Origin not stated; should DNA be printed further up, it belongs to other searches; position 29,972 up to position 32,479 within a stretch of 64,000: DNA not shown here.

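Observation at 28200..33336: Complete operon for an atypical short glycyl radical enzyme with a non-canonical Cys loop, partnered with two cupins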

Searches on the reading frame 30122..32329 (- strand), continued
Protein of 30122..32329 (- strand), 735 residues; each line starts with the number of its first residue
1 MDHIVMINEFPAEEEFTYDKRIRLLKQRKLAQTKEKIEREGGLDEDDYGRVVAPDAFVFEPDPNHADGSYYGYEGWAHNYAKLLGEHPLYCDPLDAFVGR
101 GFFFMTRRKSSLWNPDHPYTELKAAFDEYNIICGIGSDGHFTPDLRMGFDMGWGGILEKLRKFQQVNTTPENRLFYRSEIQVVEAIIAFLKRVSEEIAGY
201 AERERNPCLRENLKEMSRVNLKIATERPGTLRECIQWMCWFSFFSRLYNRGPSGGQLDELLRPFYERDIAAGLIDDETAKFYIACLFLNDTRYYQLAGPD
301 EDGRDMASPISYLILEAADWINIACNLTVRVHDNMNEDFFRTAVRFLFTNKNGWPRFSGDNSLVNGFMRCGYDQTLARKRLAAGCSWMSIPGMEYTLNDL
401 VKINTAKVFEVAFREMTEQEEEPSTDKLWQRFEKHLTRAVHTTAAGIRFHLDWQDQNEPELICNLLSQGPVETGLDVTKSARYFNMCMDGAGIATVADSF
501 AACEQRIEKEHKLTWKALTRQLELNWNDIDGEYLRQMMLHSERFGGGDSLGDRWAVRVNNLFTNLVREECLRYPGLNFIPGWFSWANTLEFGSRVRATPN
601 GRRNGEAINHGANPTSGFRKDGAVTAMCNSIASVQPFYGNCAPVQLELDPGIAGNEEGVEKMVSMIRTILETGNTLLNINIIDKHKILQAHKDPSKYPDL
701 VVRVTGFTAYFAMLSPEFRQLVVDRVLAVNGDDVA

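Call 12: find_encoding_contigs(protein=P0018, flank=10000, max_places=4)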
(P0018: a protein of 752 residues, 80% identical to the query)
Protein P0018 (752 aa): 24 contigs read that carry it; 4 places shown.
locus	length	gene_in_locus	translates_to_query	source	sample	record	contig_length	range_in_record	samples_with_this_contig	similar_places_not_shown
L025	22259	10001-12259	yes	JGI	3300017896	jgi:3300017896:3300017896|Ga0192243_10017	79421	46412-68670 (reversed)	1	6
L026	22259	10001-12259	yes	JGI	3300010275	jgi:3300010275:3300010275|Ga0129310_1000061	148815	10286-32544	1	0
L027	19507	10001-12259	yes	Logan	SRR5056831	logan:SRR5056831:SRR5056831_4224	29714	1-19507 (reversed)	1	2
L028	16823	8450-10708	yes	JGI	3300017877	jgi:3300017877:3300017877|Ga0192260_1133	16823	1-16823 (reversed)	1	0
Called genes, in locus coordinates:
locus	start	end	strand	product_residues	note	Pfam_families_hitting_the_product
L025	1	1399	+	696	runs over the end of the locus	PF00535:Glycos_transf_2, PF01071:GARS_A (weak), PF02655:ATP-grasp_3 (weak), PF13535:ATP-grasp_4 (weak), PF18603:LAL_C2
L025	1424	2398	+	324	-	PF13379:NMT1_2, PF09084:NMT1 (weak), PF12974:Phosphonate-bd (weak)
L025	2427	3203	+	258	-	PF00528:BPD_transp_1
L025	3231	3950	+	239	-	PF00005:ABC_tran, PF13304:AAA_21 (faint)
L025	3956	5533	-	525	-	PF13231:PMT_2 (weak)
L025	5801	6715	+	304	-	PF00581:Rhodanese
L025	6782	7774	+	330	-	PF00581:Rhodanese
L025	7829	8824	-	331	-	PF00753:Lactamase_B, PF21221:B_lactamase-like_C (weak)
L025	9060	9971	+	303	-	PF13353:Fer4_12, PF04055:Radical_SAM, PF12838:Fer4_7 (faint), PF00037:Fer4 (faint), PF12837:Fer4_6 (faint), PF13237:Fer4_10 (weak)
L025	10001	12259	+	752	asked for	PF02901:PFL-like, PF01228:Gly_radical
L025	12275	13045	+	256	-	-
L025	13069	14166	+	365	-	PF20511:PMI_typeI_cat (weak), PF07883:Cupin_2 (faint), PF21621:MPI_cupin_dom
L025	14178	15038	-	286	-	PF02311:AraC_binding (weak), PF12833:HTH_18, PF00165:HTH_AraC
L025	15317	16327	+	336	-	PF03480:DctP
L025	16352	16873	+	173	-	PF04290:DctQ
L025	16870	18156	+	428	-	PF06808:DctM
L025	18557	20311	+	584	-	PF07973:tRNA_SAD, PF00587:tRNA-synt_2b, PF03129:HGTP_anticodon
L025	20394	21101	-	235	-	PF00027:cNMP_binding, PF13545:HTH_Crp_2 (weak)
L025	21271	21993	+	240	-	PF01048:PNP_UDP_1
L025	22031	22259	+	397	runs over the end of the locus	PF01676:Metalloenzyme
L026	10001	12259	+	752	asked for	PF02901:PFL-like, PF01228:Gly_radical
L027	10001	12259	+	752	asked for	PF02901:PFL-like, PF01228:Gly_radical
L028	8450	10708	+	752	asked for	PF02901:PFL-like, PF01228:Gly_radical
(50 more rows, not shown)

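Call 13: find_encoding_contigs(protein=P0010, flank=10000, max_places=2)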
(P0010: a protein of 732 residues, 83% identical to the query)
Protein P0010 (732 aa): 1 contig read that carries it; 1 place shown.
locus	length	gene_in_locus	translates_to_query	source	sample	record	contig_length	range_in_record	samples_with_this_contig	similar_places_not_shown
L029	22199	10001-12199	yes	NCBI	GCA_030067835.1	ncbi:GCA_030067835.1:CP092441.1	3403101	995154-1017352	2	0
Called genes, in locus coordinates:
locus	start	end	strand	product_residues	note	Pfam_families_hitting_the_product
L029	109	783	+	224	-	PF00072:Response_reg, PF00486:Trans_reg_C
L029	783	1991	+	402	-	PF00512:HisKA, PF02518:HATPase_c, PF14501:HATPase_c_5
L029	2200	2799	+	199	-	PF04607:RelA_SpoT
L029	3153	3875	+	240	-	PF01928:CYTH, PF09359:VTC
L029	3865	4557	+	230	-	PF16316:DUF4956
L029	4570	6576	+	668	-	PF14262:Cthe_2159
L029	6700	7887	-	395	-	PF01408:GFO_IDH_MocA, PF02894:GFO_IDH_MocA_C, PF22725:GFO_IDH_MocA_C3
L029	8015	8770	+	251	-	PF01182:Glucosamine_iso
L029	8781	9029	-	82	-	-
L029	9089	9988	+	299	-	PF13353:Fer4_12, PF12838:Fer4_7 (faint), PF00037:Fer4 (faint), PF04055:Radical_SAM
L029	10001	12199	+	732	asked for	PF02901:PFL-like, PF01228:Gly_radical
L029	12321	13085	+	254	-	-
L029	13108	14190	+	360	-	PF07883:Cupin_2 (faint), PF21621:MPI_cupin_dom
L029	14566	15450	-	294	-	PF12833:HTH_18, PF00165:HTH_AraC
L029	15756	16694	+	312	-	PF00005:ABC_tran, PF13304:AAA_21, PF13732:DrrA1-3_C (weak)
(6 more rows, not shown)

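Call 26: find_encoding_contigs(protein=P0047, flank=10000, max_places=1)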
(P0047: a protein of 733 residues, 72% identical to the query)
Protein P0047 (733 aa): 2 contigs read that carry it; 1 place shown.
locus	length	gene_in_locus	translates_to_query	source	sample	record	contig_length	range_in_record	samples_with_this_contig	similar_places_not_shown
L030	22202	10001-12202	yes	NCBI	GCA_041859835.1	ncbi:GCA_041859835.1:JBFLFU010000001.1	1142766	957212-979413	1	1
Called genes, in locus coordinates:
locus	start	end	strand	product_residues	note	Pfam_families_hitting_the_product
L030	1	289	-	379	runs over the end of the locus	PF01612:DNA_pol_A_exo1, PF00570:HRDC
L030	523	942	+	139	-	PF01894:YjbQ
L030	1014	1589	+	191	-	-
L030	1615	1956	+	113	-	PF26485:DUF8156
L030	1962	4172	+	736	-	PF00136:DNA_pol_B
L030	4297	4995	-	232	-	PF06966:DUF1295 (weak), PF04140:ICMT, PF04191:PEMT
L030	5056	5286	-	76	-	-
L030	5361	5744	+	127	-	PF00392:GntR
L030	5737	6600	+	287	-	PF00005:ABC_tran, PF13304:AAA_21 (weak)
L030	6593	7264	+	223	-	PF13346:ABC2_membrane_5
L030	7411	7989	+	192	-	-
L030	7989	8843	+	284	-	PF08843:AbiEii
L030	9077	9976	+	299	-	PF12838:Fer4_7 (faint), PF13353:Fer4_12, PF12837:Fer4_6 (faint), PF14697:Fer4_21 (faint), PF00037:Fer4 (faint), PF13237:Fer4_10 (weak), PF13187:Fer4_9 (weak), PF04055:Radical_SAM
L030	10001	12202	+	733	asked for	PF02901:PFL-like, PF01228:Gly_radical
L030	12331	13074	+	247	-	-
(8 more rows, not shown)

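Call 27: find_encoding_contigs(protein=P0069, flank=10000, max_places=1)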
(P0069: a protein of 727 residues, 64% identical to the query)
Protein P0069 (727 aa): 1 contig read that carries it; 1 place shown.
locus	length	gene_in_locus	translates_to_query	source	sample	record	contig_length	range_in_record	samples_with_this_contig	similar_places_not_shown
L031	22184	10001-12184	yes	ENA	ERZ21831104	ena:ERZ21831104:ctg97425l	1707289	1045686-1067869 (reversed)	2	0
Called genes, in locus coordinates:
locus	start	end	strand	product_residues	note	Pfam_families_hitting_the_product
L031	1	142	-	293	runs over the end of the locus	PF08965:Aca2_YdiL (faint), PF15731:MqsA_antitoxin (faint), PF13560:HTH_31 (faint), PF01381:HTH_3, PF12844:HTH_19 (weak)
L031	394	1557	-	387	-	PF00226:DnaJ (weak)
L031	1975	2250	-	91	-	-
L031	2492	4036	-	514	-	PF00078:RVT_1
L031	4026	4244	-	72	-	-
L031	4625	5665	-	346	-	PF00392:GntR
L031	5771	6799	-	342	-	PF13384:HTH_23, PF13518:HTH_28 (weak), PF13592:HTH_33, PF13358:DDE_3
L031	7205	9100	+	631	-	PF01261:AP_endonuc_2, PF01408:GFO_IDH_MocA, PF02894:GFO_IDH_MocA_C, PF22725:GFO_IDH_MocA_C3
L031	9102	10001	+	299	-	PF13353:Fer4_12 (weak), PF04055:Radical_SAM, PF00037:Fer4 (weak), PF12837:Fer4_6 (weak), PF13237:Fer4_10, PF14697:Fer4_21 (weak), PF12838:Fer4_7, PF13187:Fer4_9 (weak), +4 more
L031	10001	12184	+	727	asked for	PF02901:PFL-like, PF01228:Gly_radical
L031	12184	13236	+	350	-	PF01408:GFO_IDH_MocA, PF02894:GFO_IDH_MocA_C, PF22725:GFO_IDH_MocA_C3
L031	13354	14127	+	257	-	-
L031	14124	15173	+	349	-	-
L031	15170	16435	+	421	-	PF00890:FAD_binding_2 (weak), PF01134:GIDA (faint), PF01266:DAO (faint), PF12831:FAD_oxidored, PF13450:NAD_binding_8 (weak), PF12831:FAD_oxidored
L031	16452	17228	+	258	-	PF01261:AP_endonuc_2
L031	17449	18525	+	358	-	PF00392:GntR, PF00532:Peripla_BP_1 (faint), PF13377:Peripla_BP_3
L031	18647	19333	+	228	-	PF07963:N_methyl (weak), PF07596:SBP_bac_10 (weak)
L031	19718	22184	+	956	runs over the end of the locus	PF13385:Laminin_G_3 (weak)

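Call 28: find_encoding_contigs(protein=P0086, flank=10000, max_places=1)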
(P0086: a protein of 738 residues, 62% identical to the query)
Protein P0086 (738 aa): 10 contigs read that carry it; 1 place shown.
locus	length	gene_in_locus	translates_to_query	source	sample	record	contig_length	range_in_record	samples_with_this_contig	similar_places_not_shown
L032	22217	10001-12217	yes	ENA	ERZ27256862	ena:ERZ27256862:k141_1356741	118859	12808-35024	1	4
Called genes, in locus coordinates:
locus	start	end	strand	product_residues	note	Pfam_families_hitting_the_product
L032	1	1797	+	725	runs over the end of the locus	PF08531:Bac_rhamnosid_N, PF05592:Bac_rhamnosid, PF17389:Bac_rhamnosid6H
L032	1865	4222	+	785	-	PF06165:GH94_b-supersand, PF17167:Glyco_hydro_94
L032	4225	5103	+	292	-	PF01263:Aldose_epim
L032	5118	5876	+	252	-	PF00756:Esterase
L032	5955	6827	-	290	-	PF07883:Cupin_2 (faint), PF12833:HTH_18, PF00165:HTH_AraC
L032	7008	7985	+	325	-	PF01408:GFO_IDH_MocA, PF02894:GFO_IDH_MocA_C, PF22725:GFO_IDH_MocA_C3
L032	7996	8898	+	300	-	PF13353:Fer4_12 (faint), PF04055:Radical_SAM, PF12797:Fer4_2 (faint), PF13237:Fer4_10, PF00037:Fer4 (weak), PF12838:Fer4_7, PF13187:Fer4_9 (weak), PF14697:Fer4_21, +1 more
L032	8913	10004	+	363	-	PF14607:GxDLY, PF14606:Lipase_GDSL_3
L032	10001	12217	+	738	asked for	PF02901:PFL-like, PF01228:Gly_radical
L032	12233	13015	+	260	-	-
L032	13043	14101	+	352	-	PF20511:PMI_typeI_cat (weak), PF21621:MPI_cupin_dom (faint)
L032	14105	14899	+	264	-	PF01261:AP_endonuc_2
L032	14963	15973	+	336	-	PF01408:GFO_IDH_MocA, PF02894:GFO_IDH_MocA_C, PF22725:GFO_IDH_MocA_C3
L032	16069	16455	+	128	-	PF07883:Cupin_2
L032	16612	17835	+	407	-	PF13173:AAA_14, PF13635:DUF4143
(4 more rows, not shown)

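Call 29: find_encoding_contigs(protein=P0060, flank=10000, max_places=1)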
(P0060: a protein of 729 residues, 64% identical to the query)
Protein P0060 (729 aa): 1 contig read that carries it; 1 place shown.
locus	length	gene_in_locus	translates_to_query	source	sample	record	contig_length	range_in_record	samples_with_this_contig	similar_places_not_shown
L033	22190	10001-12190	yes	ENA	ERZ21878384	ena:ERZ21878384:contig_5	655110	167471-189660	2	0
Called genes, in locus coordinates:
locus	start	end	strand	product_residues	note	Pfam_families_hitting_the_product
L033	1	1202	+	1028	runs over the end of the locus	PF22842:Pel9A-like_beta_helix (weak), PF13229:Beta_helix, PF05048:NosD (weak)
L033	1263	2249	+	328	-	PF01979:Amidohydro_1 (weak)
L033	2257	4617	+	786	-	PF01074:Glyco_hydro_38N, PF09261:Alpha-mann_mid, PF07748:Glyco_hydro_38C, PF17677:Glyco_hydro38C2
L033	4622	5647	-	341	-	PF00392:GntR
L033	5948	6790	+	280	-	PF07963:N_methyl (weak), PF07596:SBP_bac_10 (faint)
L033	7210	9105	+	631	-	PF01261:AP_endonuc_2, PF01408:GFO_IDH_MocA, PF02894:GFO_IDH_MocA_C, PF22725:GFO_IDH_MocA_C3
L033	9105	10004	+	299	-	PF13353:Fer4_12 (weak), PF04055:Radical_SAM, PF12837:Fer4_6 (faint), PF00037:Fer4, PF13237:Fer4_10, PF14697:Fer4_21 (weak), PF12838:Fer4_7, PF13187:Fer4_9 (weak), +1 more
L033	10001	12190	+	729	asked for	PF02901:PFL-like, PF01228:Gly_radical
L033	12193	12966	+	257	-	-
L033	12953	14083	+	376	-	PF07883:Cupin_2 (faint), PF21621:MPI_cupin_dom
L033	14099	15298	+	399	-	PF01946:Thi4 (weak), PF00890:FAD_binding_2 (weak), PF01134:GIDA (weak), PF01266:DAO (faint), PF07992:Pyr_redox_2 (weak), PF12831:FAD_oxidored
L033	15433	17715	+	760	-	PF00474:SSF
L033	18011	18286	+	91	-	-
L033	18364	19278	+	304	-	PF00701:DHDPS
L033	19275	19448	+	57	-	-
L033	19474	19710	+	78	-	-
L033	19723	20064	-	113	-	PF13560:HTH_31 (weak), PF01381:HTH_3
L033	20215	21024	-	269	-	PF13401:AAA_22 (weak), PF00004:AAA, PF07724:AAA_2, PF07728:AAA_5, PF10431:ClpB_D2-small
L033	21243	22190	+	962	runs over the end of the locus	PF10412:TrwB_AAD_bind (faint), PF19044:P-loop_TraG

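Call 39: search_protein_representatives(protein=window:30122-32329:-)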
Query: 735 residues. Proteins with E-value up to 0.001 (for the whole library): 4164; up to 1e-10: 2429; up to 1e-30: 569. The best 150 are listed.
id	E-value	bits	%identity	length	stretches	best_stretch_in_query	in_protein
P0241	1.5e-275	932.3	55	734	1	6-728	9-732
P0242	3.7e-208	709.5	47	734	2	17-419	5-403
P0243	9.9e-208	708.1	45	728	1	13-727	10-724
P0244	5.1e-204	695.8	45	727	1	17-727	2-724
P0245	4.0e-189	646.5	58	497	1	235-728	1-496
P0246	1.1e-185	635.2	43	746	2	59-727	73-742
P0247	6.2e-178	609.5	58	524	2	352-732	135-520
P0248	1.2e-176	605.2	43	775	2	113-727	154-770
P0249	2.5e-173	594.3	42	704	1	28-727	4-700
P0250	3.9e-164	563.9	39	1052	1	14-733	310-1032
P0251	3.3e-158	544.3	39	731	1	20-727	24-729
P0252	5.3e-157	540.3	39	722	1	16-728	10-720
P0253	1.8e-145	502.2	37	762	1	30-728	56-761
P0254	1.7e-143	495.7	37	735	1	37-727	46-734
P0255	6.9e-133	460.6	46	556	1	21-567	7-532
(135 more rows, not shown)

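Call 42: predict_structure(alignment_id=A1)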
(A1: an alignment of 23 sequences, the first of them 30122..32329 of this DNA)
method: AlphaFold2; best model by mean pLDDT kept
length: 735 residues; sequences in the alignment: 23
mean_pLDDT: 80.2   pTM: 0.84
mean pLDDT of the five models: 80.2, 77.9, 76.1, 76.1, 68.5
residues with pLDDT >= 90: 257; 70-90: 317; 50-70: 110; < 50: 51
segments of 3 or more residues with pLDDT < 50: 386-389, 584-586, 609-631, 636-641, 729-735
pLDDT, mean of each block of 10 residues (from residue 1): 74 94 88 74 56 68 90 92 89 89 71 86 91 71 82 95 91 90 97 96 96 97 97 95 79 81 97 97 90 85 91 91 78 91 80 69 70 74 57 53 88 93 95 97 90 85 81 81 72 81 94 92 89 84 74 83 87 80 57 83 68 31 40 47 61 80 82 68 80 81 62 76 64 41
secondary structure, 60 per line:
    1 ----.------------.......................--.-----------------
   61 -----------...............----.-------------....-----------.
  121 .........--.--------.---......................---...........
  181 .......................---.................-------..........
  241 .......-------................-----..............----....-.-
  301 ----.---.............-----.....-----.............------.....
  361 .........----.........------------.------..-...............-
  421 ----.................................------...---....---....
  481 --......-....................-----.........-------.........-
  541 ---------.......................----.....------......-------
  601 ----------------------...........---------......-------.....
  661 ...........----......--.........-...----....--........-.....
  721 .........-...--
elements in order (helices of 4 or more, strands of 3 or more residues): H18-40 H72-86 H105-108 H120-129 H145-166 H170-203 H207-223 H231-247 H257-270 H276-289 E294-297 H309-321 E327-331 H337-349 E356-359 H360-369 H374-382 H405-419 H425-457 H470-473 H477-480 E483-488 H490-509 H515-523 H531-539 H550-572 E577-581 H588-593 H623-633 E643-648 H656-671 E676-681 H684-692 E701-704 E707-710 H716-729

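Call 46: fold_search(model_id=the predicted structure, library=pdb)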
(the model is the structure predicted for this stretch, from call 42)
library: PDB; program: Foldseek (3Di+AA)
matches with E <= 10: 290; with E <= 0.001: 69
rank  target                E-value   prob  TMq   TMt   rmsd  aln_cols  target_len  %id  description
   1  1r8w_A                1.7e-33  1.00  0.76  0.71   7.3       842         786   19  Native structure of the B12-independent glycerol dehydratase from clostridium butyricum (released 2004-06-01)
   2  9rco_A                8.9e-33  1.00  0.76  0.70   7.8       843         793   19  1,2-propanediol dehydratase with 0.1 % glycerol additive (released 2025-06-11)
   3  9rcp_B                2.7e-32  1.00  0.76  0.71   7.4       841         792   19  1,2-propanediol dehydratase with 0.1 % 1,3-propanediol additive (released 2025-06-11)
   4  9rcp_C                4.9e-32  1.00  0.76  0.71   7.8       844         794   19  1,2-propanediol dehydratase with 0.1 % 1,3-propanediol additive (released 2025-06-11)
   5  9rcq_A                1.3e-31  1.00  0.75  0.69   8.2       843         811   19  1,2-propanediol dehydratase with no ligand additives (released 2025-06-11)
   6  9r0v_A                1.5e-31  1.00  0.73  0.68   8.6       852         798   18  CutC IN COMPLEX WITH Inhibitor (released 2026-02-11)
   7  8yjo_A                1.5e-31  1.00  0.73  0.71   9.8       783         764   20  Structure of E. coli glycyl radical enzyme PflD with bound malonate (released 2024-10-02)
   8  9r0v_C                1.6e-31  1.00  0.73  0.68   8.8       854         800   18  CutC IN COMPLEX WITH Inhibitor (released 2026-02-11)
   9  2f3o_A                3.0e-31  1.00  0.75  0.71   6.4       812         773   21  Crystal Structure of a glycyl radical enzyme from Archaeoglobus fulgidus (released 2006-03-07)
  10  5kdp_A                3.1e-31  1.00  0.74  0.69   7.8       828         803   19  E491A mutant of choline TMA-lyase (released 2016-09-28)
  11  5faw_A                3.9e-31  1.00  0.74  0.68   8.7       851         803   18  T502A mutant of choline TMA-lyase (released 2016-09-28)
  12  5fau_B                4.1e-31  1.00  0.74  0.69   8.2       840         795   18  wild-type choline TMA lyase in complex with choline (released 2016-09-28)
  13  5fay_A                4.5e-31  1.00  0.74  0.68   8.7       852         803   18  Y208F mutant of choline TMA-lyase (released 2016-09-28)
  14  9ht9_A                5.1e-31  1.00  0.73  0.68   7.8       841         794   18  CutC in complex with inhibitor1 (released 2026-01-14)
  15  5fau_A                5.4e-31  1.00  0.74  0.69   7.8       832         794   18  wild-type choline TMA lyase in complex with choline (released 2016-09-28)
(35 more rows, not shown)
